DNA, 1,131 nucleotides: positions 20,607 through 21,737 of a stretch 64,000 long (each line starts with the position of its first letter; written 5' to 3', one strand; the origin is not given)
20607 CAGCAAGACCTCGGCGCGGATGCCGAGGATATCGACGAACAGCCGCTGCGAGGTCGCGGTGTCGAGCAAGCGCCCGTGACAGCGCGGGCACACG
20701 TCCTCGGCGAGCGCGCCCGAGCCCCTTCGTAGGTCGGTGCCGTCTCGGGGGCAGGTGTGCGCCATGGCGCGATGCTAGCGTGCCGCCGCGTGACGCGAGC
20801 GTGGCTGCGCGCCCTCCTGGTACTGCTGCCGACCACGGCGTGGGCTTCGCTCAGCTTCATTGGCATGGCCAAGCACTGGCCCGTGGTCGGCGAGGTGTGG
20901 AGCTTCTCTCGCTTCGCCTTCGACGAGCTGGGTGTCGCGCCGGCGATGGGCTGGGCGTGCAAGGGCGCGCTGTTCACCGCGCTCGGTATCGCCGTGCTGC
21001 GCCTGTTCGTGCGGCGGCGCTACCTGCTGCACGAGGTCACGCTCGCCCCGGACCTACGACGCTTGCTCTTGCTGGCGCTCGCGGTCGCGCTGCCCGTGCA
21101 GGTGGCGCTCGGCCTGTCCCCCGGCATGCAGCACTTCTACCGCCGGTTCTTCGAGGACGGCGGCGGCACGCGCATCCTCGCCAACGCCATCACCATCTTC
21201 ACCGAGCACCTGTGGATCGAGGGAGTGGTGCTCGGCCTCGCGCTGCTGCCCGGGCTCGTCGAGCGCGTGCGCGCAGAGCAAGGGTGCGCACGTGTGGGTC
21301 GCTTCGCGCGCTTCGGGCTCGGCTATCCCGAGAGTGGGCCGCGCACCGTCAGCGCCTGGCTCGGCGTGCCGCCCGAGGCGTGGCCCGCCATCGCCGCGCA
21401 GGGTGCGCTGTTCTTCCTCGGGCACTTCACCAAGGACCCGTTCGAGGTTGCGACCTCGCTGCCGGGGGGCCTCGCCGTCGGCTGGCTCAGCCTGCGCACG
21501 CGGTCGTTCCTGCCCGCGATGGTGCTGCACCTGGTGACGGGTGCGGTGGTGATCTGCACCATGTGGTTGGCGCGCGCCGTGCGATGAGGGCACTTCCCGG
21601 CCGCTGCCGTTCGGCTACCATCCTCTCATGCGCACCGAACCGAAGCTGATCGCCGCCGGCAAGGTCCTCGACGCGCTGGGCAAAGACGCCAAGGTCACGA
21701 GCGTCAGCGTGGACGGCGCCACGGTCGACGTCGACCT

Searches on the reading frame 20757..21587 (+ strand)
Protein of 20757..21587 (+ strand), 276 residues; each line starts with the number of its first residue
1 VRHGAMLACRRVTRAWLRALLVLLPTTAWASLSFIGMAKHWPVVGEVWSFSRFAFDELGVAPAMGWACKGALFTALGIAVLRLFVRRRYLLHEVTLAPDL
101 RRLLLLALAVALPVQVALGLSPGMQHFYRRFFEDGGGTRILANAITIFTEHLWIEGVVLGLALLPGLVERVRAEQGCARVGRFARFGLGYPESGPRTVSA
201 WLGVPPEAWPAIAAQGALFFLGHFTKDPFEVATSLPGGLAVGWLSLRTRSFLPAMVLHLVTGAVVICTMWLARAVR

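Call 9: search_protein_families(library=pfam, proteins=[window:20757-21587:+], max_evalue=0.01)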
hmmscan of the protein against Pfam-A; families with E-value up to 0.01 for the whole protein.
window:20757-21587:+ (276 aa): 2 families
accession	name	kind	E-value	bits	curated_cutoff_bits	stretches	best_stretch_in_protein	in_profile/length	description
PF02517.21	Rce1-like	-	1.4e-08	35.3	22.4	1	209-261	38-90/93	Type II CAAX prenyl endopeptidase Rce1-like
PF12555.13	SteA-like_C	-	0.0011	19.4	26.4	1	103-129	16-42/52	SteA-like C-terminal domain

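Call 10: search_protein_families(library=ncbifam, proteins=[window:20757-21587:+], max_evalue=0.01)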
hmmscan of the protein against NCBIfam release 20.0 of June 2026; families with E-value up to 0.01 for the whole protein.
window:20757-21587:+ (276 aa): 4 families
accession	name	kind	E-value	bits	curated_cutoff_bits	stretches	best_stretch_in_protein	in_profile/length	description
NF040590.1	CPBP_Pyro_MrtA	exception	2.4e-05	24.7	200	1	208-264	131-187/194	CPBP family archaeomyxosortase MrtA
NF041647.1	ABC_perm_CPBP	equivalog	3.2e-05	22.9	435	1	208-268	575-633/636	ABC transporter permease subunit/CPBP intramembrane protease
NF033192.3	CPBP_JDVT_MrtJ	equivalog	0.00033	21.3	75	1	210-267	39-97/98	JDVT-CTERM system glutamic-type intramembrane protease MrtJ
NF040589.1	CPBP_Synerg_MrtS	equivalog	0.0032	17.7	130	1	208-261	105-159/170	Synerg-CTERM system glutamic-type intramembrane protease MrtS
